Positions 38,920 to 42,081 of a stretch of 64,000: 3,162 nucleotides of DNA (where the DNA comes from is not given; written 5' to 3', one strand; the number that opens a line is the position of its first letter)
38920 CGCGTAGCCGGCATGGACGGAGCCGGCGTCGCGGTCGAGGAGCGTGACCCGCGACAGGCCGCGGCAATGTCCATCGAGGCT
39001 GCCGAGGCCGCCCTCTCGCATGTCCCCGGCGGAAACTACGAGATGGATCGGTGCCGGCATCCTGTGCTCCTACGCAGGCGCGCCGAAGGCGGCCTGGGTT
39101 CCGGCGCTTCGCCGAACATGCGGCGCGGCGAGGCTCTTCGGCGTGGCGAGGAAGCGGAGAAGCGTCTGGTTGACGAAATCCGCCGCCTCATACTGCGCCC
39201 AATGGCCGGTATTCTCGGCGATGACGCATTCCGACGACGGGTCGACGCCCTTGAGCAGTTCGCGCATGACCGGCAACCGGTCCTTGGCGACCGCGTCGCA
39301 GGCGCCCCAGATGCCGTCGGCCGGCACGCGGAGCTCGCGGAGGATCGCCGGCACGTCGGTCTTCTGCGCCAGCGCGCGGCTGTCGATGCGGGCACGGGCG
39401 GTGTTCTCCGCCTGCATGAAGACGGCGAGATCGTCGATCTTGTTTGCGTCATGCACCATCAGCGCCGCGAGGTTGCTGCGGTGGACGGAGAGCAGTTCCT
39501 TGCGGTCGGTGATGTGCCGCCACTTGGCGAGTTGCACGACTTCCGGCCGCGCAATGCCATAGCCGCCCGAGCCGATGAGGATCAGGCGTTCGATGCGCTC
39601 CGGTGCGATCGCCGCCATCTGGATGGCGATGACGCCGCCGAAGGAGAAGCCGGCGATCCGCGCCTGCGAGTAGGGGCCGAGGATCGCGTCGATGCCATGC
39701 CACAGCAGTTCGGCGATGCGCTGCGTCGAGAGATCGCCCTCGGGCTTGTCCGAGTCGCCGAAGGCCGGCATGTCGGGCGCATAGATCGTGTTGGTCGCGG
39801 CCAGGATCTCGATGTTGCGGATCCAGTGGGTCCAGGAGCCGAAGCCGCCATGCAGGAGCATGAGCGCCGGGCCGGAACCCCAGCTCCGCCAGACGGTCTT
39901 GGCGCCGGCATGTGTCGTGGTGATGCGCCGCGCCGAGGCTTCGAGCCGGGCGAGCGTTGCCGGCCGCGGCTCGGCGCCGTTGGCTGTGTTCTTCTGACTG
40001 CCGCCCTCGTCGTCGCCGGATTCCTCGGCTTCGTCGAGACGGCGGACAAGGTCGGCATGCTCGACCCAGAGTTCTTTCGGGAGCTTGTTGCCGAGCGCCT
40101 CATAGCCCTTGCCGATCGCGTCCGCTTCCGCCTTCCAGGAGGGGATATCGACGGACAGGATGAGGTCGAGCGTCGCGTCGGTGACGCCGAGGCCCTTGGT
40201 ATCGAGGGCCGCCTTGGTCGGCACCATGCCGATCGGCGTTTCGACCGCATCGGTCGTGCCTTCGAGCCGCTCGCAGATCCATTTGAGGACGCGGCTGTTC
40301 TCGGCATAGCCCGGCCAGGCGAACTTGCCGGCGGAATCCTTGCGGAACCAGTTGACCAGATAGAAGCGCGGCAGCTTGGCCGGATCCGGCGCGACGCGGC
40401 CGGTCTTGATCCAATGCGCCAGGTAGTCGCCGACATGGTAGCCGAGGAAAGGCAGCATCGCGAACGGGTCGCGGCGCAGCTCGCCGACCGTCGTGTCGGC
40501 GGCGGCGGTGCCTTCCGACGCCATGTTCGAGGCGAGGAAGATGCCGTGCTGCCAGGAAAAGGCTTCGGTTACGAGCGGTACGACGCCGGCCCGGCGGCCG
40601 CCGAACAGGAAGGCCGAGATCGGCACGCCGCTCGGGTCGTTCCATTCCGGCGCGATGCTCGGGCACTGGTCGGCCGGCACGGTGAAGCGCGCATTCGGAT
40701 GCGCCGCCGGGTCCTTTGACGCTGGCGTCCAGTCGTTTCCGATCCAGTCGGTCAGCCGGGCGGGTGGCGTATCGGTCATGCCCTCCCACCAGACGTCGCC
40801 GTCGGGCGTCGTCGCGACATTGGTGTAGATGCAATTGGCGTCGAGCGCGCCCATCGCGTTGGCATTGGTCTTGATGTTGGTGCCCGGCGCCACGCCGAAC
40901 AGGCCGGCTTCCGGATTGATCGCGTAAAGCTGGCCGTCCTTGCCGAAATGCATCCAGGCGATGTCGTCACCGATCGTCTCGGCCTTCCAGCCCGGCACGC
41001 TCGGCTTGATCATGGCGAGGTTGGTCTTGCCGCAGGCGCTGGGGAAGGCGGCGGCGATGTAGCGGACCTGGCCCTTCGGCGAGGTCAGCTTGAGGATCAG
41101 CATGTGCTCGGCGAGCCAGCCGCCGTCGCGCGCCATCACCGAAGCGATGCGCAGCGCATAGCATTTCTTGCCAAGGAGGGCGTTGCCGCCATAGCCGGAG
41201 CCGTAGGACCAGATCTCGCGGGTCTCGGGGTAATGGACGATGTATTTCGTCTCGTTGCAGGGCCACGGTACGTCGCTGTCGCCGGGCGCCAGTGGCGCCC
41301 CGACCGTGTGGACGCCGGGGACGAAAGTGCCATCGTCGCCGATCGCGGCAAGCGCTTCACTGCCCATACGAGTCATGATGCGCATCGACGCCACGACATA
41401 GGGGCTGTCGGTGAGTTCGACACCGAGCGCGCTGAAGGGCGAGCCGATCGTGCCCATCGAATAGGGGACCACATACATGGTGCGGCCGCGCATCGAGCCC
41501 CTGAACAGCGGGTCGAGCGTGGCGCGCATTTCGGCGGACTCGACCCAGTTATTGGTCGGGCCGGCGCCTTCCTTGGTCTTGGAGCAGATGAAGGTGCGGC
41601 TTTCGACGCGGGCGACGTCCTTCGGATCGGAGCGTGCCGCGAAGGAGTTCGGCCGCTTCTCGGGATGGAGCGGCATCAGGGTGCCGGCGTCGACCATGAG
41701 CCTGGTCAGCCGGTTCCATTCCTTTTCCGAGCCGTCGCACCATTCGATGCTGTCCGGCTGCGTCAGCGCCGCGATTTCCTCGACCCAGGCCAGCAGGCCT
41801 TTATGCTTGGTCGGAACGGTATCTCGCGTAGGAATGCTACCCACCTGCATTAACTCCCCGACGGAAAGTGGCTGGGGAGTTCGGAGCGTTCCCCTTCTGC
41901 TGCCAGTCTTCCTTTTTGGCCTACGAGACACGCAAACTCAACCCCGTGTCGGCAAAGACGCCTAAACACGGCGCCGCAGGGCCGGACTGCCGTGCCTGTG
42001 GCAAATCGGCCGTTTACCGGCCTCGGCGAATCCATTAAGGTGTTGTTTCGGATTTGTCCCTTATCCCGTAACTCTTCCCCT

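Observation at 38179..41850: GTP-type PEP carboxykinase fused to an alpha/beta hydrolase, co-transcribed with a bicupin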

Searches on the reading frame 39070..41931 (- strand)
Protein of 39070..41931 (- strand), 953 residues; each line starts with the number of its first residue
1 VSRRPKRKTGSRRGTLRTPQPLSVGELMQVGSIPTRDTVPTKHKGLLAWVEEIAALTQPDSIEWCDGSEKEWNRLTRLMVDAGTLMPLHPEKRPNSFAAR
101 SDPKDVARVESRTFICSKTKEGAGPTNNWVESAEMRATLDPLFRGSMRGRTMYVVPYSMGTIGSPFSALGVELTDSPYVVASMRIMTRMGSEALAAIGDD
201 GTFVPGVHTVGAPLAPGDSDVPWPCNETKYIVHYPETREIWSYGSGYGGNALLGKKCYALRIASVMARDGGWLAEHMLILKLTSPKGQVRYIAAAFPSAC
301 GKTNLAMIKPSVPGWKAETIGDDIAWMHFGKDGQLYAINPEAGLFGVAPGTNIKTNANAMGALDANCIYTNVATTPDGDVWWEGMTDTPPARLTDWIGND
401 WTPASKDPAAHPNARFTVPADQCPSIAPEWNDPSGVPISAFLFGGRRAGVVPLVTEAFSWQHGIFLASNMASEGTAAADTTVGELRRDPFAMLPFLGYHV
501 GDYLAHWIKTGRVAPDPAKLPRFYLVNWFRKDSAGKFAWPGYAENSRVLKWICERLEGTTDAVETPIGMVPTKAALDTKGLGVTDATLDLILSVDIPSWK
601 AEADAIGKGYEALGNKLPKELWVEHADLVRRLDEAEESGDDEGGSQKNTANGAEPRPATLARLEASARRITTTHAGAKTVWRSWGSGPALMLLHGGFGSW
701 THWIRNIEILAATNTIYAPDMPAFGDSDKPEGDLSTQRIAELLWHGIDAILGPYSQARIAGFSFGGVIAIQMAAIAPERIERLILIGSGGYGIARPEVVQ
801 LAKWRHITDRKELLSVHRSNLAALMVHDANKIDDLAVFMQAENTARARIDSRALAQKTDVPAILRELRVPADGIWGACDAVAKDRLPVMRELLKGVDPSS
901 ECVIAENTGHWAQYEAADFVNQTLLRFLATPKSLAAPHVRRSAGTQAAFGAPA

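Call 3: search_protein_families(library=pfam, proteins=[window:39070-41931:-], max_evalue=0.01)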
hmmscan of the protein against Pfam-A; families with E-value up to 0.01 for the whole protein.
window:39070-41931:- (953 aa): 5 families
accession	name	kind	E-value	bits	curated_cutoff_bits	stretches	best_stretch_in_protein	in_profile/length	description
PF00821.23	PEPCK_GTP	-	2.1e-164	547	23.8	1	272-629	1-355/357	Phosphoenolpyruvate carboxykinase C-terminal P-loop domain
PF17297.7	PEPCK_N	-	4e-102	340.9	23.8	1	49-268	2-218/218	Phosphoenolpyruvate carboxykinase N-terminal domain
PF00561.26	Abhydrolase_1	-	7.7e-17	62.2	25.8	1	688-915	1-243/245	alpha/beta hydrolase fold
PF12697.13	Abhydrolase_6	-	3.1e-14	54.6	26.3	1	692-921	3-215/217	Alpha/beta hydrolase family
PF12146.15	Hydrolase_4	-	0.0015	18.3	27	1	748-885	67-208/239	Serine aminopeptidase, S33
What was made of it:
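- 39136..39960 (-): Alpha/beta-hydrolase domain (residues ~631-905) of an uncharacterised family. Features are the HGG oxyanion motif (667-669), the SWTHW.RN motif, Ser736 (39643-39645), Asp852 (39295-39297) and His883 (39202-39204). Pfam Abhydrolase_1 and Abhydrolase_6 (call 3).
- On GTP-dependent PEP carboxykinase (EC 4.1.1.32): Pfam PEPCK_N and PEPCK_GTP are both complete (call 3).
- On Alpha/beta-hydrolase fold serine hydrolase: Pfam Abhydrolase_1 scores 62 bits against a cut-off of 25.8 (call 3).
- Checked: Pfam finds PEPCK_N, PEPCK_GTP and Abhydrolase_1 in one frame (call 3).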

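Call 4: search_protein_families(library=ncbifam, proteins=[window:39070-41931:-], max_evalue=0.01)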
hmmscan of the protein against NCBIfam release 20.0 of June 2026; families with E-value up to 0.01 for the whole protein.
window:39070-41931:- (953 aa): 24 families
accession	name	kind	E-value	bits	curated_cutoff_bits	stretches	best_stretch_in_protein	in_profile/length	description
NF003253.0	PRK04210.1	equivalog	3.4e-291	967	504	1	35-636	12-611/612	phosphoenolpyruvate carboxykinase (GTP)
NF011457.0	PRK14875.1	equivalog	6e-27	94.6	307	1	641-929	86-370/372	acetoin dehydrogenase dihydrolipoyllysine-residue acetyltransferase subunit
NF051488.1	bifunc_PcaDC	exception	7.6e-18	64.8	390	1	690-937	14-255/375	bifunctional 3-oxoadipate enol-lactonase/4-carboxymuconolactone decarboxylase PcaDC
NF045632.1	hydroxlase_HsaD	equivalog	1.1e-15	57.4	400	1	669-929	23-289/290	4,5:9,10-diseco-3-hydroxy-5,9,17-trioxoandrosta-1(10),2-diene-4-oate hydrolase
NF050089.1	i_nPHAscl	equivalog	1.3e-14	53.9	300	1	682-793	12-125/288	intracellular short-chain-length polyhydroxyalkanoate depolymerase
TIGR03695.1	menH_SHCHC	equivalog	7.1e-13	48.6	208.55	1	687-857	2-169/252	2-succinyl-6-hydroxy-2,4-cyclohexadiene-1-carboxylate synthase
TIGR03343.1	biphenyl_bphD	equivalog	8.9e-13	48.1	462.15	1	684-929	27-281/282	2-hydroxy-6-oxo-6-phenylhexa-2,4-dienoate hydrolase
TIGR02427.1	protocat_pcaD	equivalog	8.1e-12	45.1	255.85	1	697-928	22-250/251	3-oxoadipate enol-lactonase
TIGR01738.1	bioH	equivalog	2.3e-11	43.8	206.95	1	687-913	3-230/245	pimeloyl-ACP methyl ester esterase BioH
NF002043.0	PRK00870.1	subfamily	1.7e-09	37.5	265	1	686-929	45-299/302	haloalkane dehalogenase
NF007674.0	PRK10349.1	equivalog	7.1e-07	29.1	449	1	680-855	5-162/256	pimeloyl-ACP methyl ester esterase BioH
TIGR03056.1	bchO_mg_che_rel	equivalog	8.3e-07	28.3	172.55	1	678-779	17-119/278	alpha/beta fold hydrolase BchO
NF002938.0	PRK03592.1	equivalog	1.5e-06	27.8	241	1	672-805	15-140/298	haloalkane dehalogenase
NF007954.0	PRK10673.1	equivalog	4.5e-06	26.1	399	1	690-787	19-113/255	esterase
NF052614.1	AB_fold_OlsI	equivalog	8.1e-06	25.5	385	1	758-934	92-261/272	ornithine lipid biosynthesis O-acyltransferase OlsI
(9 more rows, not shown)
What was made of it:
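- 39070..41850 (-): Single CDS of 926 codons plus stop, encoding the PEPCK(GTP)-linker-alpha/beta-hydrolase fusion protein. Pfam and NCBIfam domains (calls 3, 4).
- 40015..41826 (-): GTP-dependent PEP carboxykinase domain (residues ~9-612). P-loop K275 is at 41026-41028. NCBIfam PRK04210 scores 967 bits against a cut-off of 504 (call 4).
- On GTP-dependent PEP carboxykinase (EC 4.1.1.32): NCBIfam PRK04210 scores 967 bits against a cut-off of 504, covering model positions 12-611 of 612 (call 4).
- On Meta-cleavage-product C-C hydrolase (HsaD/BphD/MhpC): HsaD scores 57 bits against a cut-off of 400, and BphD 48 against 462 (call 4).
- Closest known: Meta-cleavage-product C-C hydrolases. Different: Scores lie far below the HsaD and BphD equivalog cut-offs: 57 against 400, and 48 against 462 (call 4).
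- Checked: The NCBIfam equivalog PRK04210, PEPCK (GTP), scores 967 bits against a cut-off of 504 and covers model positions 12-611 of 612 (call 4).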

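Call 6: find_homologous_proteins(query=window:39070-41850:-, max_evalue=1e-10)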
Query window:39070-41850:- (926 aa): 8000 proteins with E <= 1e-10 among 8000 candidates; the best 120 are listed.
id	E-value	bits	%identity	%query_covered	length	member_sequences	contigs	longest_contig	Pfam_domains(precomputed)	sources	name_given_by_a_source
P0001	0.0e+0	2148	100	100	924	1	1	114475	PF12697.14,PF17297.8,PF00561.27,PF00821.24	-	-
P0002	0.0e+0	1826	84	100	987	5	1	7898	PF12697.14,PF17297.8,PF00561.27,PF12146.16,PF00821.24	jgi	jgi:phosphoenolpyruvate carboxykinase (GTP)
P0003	0.0e+0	1774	81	100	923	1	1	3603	PF12697.14,PF17297.8,PF00561.27,PF00821.24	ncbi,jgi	jgi:phosphoenolpyruvate carboxykinase (GTP)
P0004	0.0e+0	1627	76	98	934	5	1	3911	PF12697.14,PF17297.8,PF00561.27,PF12146.16,PF00821.24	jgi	jgi:phosphoenolpyruvate carboxykinase (GTP)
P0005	0.0e+0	1614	75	99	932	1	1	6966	PF12697.14,PF17297.8,PF00561.27,PF12146.16,PF00821.24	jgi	jgi:phosphoenolpyruvate carboxykinase (GTP)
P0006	0.0e+0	1613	76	98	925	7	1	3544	PF12697.14,PF17297.8,PF00561.27,PF12146.16,PF00821.24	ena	-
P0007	0.0e+0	1569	73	99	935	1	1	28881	PF12697.14,PF17297.8,PF00561.27,PF12146.16,PF00821.24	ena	-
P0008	0.0e+0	1568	73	97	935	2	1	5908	PF12697.14,PF17297.8,PF00561.27,PF00821.24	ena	-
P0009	0.0e+0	1548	73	98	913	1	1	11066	PF12697.14,PF17297.8,PF00561.27,PF12146.16,PF00821.24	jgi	-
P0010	0.0e+0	1537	72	98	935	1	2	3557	PF12697.14,PF17297.8,PF00561.27,PF12146.16,PF00821.24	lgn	-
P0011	0.0e+0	1527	72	98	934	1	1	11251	PF12697.14,PF17297.8,PF00561.27,PF12146.16,PF00821.24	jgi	jgi:phosphoenolpyruvate carboxykinase (GTP)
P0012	0.0e+0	1518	72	98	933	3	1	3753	PF12697.14,PF17297.8,PF00561.27,PF12146.16,PF00821.24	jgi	-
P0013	0.0e+0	1516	72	97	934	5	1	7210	PF12697.14,PF17297.8,PF00561.27,PF12146.16,PF00821.24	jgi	jgi:phosphoenolpyruvate carboxykinase (GTP)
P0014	0.0e+0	1186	-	-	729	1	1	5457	PF17297.8,PF00821.24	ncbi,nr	ncbi:MAG TPA: phosphoenolpyruvate carboxykinase (GTP) [Phenylobacterium sp.]|nr:phosphoenolpyruvate 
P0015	0.0e+0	1139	78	68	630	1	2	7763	PF17297.8,PF00821.24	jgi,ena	-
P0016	0.0e+0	1138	78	67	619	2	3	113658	PF17297.8,PF00821.24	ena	-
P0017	0.0e+0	1124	76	67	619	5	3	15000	PF17297.8,PF00821.24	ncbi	-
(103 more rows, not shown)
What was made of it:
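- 39070..41850 (-): Twelve full-length fused homologues at 72-84% identity (call 6).
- Twelve fused clusters at 72-84% identity over 97-100% of the length come from JGI, ENA, NCBI and Logan assemblies (call 6).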

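Call 8: find_encoding_contigs(protein=P0007, flank=10000, max_places=3)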
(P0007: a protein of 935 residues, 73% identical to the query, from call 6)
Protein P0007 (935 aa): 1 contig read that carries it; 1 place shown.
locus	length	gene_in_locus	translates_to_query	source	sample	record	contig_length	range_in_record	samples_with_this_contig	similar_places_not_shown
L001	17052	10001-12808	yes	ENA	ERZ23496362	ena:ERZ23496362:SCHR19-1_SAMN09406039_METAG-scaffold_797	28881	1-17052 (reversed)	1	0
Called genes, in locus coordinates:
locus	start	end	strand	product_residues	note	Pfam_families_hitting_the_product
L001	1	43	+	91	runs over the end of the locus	-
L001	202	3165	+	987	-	PF02739:5_3_exonuc_N, PF01367:5_3_exonuc, PF01612:DNA_pol_A_exo1, PF00476:DNA_pol_A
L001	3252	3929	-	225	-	-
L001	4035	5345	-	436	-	PF01180:DHO_dh, PF03060:NMO (faint), PF01207:Dus (weak), PF00037:Fer4 (faint), PF12837:Fer4_6 (weak), PF13237:Fer4_10 (weak), PF14697:Fer4_21, PF12838:Fer4_7, +1 more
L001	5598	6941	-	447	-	PF14691:Fer4_20, PF00890:FAD_binding_2 (weak), PF01266:DAO (weak), PF01593:Amino_oxidase (weak), PF03486:HI0933_like (weak), PF07992:Pyr_redox_2, PF13450:NAD_binding_8, PF00070:Pyr_redox, +3 more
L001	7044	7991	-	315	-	PF01370:Epimerase, PF02719:Polysacc_synt_2 (faint), PF04321:RmlD_sub_bind (weak), PF07993:NAD_binding_4 (faint), PF16363:GDP_Man_Dehyd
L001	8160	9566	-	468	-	PF00083:Sugar_tr, PF06609:TRI12, PF07690:MFS_1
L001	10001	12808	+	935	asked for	PF17297:PEPCK_N, PF00821:PEPCK_GTP, PF00561:Abhydrolase_1, PF12146:Hydrolase_4 (weak), PF12697:Abhydrolase_6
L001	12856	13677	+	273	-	PF12973:Cupin_7 (faint), PF07883:Cupin_2, PF02311:AraC_binding (faint), PF07883:Cupin_2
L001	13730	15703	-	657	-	PF06808:DctM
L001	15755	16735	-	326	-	PF16868:NMT1_3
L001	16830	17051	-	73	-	?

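Call 9: find_encoding_contigs(protein=P0009, flank=10000, max_places=3)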
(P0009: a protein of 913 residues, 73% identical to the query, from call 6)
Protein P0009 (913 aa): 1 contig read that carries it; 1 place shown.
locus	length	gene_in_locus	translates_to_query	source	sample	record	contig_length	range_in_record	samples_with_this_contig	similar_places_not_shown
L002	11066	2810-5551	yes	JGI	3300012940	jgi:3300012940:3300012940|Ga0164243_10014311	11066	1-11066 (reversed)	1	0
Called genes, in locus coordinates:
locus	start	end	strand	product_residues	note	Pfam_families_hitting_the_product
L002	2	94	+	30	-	?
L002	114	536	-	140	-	PF07681:DoxX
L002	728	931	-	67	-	PF07311:Dodecin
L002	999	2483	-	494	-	PF06609:TRI12, PF07690:MFS_1, PF00083:Sugar_tr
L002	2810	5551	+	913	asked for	PF17297:PEPCK_N, PF00821:PEPCK_GTP, PF00561:Abhydrolase_1, PF12146:Hydrolase_4, PF12697:Abhydrolase_6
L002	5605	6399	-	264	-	PF00378:ECH_1, PF16113:ECH_2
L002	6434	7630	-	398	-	PF02515:CoA_transf_3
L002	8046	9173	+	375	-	PF01408:GFO_IDH_MocA, PF02894:GFO_IDH_MocA_C, PF22725:GFO_IDH_MocA_C3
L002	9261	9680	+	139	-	PF02627:CMD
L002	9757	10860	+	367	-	PF04909:Amidohydro_2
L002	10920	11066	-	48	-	?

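Call 10: find_encoding_contigs(protein=P0011, flank=10000, max_places=3)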
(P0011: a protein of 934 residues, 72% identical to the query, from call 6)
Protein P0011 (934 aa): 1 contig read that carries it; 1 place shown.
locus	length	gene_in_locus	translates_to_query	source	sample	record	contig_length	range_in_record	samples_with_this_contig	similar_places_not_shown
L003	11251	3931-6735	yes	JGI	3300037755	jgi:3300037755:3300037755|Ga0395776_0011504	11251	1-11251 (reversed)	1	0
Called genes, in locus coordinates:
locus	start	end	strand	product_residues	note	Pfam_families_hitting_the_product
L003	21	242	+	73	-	PF00476:DNA_pol_A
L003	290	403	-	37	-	-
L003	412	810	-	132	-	PF07681:DoxX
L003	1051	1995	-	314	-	PF01370:Epimerase, PF02719:Polysacc_synt_2 (faint), PF04321:RmlD_sub_bind, PF07993:NAD_binding_4 (faint), PF16363:GDP_Man_Dehyd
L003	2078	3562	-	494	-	PF06609:TRI12 (weak), PF00083:Sugar_tr, PF07690:MFS_1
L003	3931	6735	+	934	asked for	PF17297:PEPCK_N, PF00821:PEPCK_GTP, PF00561:Abhydrolase_1, PF12146:Hydrolase_4 (faint), PF12697:Abhydrolase_6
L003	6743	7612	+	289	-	PF01050:MannoseP_isomer (faint), PF02311:AraC_binding (faint), PF05899:Cupin_3 (faint), PF07883:Cupin_2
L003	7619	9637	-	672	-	PF06808:DctM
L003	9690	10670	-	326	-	PF16868:NMT1_3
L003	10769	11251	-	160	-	?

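Call 24: list_cluster_members(proteins=[P0003, P0017, P0126, P0014, P0002, P0007, P0016])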
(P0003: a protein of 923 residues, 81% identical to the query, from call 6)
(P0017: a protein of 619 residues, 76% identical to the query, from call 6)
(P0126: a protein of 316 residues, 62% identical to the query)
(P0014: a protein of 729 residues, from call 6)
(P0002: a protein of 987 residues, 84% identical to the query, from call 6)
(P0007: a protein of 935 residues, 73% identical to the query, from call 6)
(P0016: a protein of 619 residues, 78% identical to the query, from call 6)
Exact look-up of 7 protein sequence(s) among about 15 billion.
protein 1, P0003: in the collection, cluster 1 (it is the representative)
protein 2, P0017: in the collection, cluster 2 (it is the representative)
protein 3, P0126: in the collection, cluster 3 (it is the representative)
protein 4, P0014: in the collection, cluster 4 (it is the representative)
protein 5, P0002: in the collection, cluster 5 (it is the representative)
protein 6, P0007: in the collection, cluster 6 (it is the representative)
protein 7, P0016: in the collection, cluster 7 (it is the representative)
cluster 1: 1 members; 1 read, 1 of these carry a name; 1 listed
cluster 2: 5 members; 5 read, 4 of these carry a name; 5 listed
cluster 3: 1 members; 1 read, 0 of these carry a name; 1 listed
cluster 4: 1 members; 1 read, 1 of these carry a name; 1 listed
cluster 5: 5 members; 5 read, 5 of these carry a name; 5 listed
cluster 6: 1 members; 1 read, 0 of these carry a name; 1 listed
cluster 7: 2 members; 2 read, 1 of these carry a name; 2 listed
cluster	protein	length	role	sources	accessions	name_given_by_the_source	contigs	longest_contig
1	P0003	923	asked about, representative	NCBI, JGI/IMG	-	phosphoenolpyruvate carboxykinase (GTP)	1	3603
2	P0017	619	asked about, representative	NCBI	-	-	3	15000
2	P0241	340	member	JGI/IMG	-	phosphoenolpyruvate carboxykinase (GTP)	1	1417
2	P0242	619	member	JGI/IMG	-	phosphoenolpyruvate carboxykinase (GTP)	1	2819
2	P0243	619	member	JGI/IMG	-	phosphoenolpyruvate carboxykinase (GTP)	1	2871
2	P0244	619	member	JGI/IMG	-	phosphoenolpyruvate carboxykinase (GTP)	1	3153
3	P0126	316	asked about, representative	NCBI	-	-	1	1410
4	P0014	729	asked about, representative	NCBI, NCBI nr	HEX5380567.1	MAG TPA: phosphoenolpyruvate carboxykinase (GTP) [Phenylobacterium sp.] | phosphoenolpyruvate carboxykinase (GTP) [Phenylobacterium sp.]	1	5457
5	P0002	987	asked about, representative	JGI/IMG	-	phosphoenolpyruvate carboxykinase (GTP)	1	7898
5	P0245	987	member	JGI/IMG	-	phosphoenolpyruvate carboxykinase (GTP)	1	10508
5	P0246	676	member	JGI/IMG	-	pimeloyl-ACP methyl ester carboxylesterase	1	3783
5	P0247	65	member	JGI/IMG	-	hypothetical protein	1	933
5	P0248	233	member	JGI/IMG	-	pimeloyl-ACP methyl ester carboxylesterase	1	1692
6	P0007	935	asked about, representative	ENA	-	-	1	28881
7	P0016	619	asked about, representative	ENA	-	-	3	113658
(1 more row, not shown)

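Call 48: find_encoding_contigs(protein=P0002, flank=8000, max_places=3)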
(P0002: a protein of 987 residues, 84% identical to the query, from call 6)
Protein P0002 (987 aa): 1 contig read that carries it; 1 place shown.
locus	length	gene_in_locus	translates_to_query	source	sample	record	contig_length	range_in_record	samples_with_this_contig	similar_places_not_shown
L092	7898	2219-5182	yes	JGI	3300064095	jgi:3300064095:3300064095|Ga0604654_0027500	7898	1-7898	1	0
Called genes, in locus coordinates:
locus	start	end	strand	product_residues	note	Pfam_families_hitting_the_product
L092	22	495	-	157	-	-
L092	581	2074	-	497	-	PF07690:MFS_1, PF00083:Sugar_tr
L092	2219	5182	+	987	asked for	PF17297:PEPCK_N, PF00821:PEPCK_GTP, PF00561:Abhydrolase_1, PF12146:Hydrolase_4 (weak), PF12697:Abhydrolase_6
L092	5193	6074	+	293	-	PF12973:Cupin_7 (faint), PF07883:Cupin_2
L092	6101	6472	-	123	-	-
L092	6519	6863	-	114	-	PF07886:BA14K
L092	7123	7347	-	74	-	-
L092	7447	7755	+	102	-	PF09939:DUF2171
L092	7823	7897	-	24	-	?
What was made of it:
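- One of these is an 84%-identical relative with identical gene order (L092, call 48).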
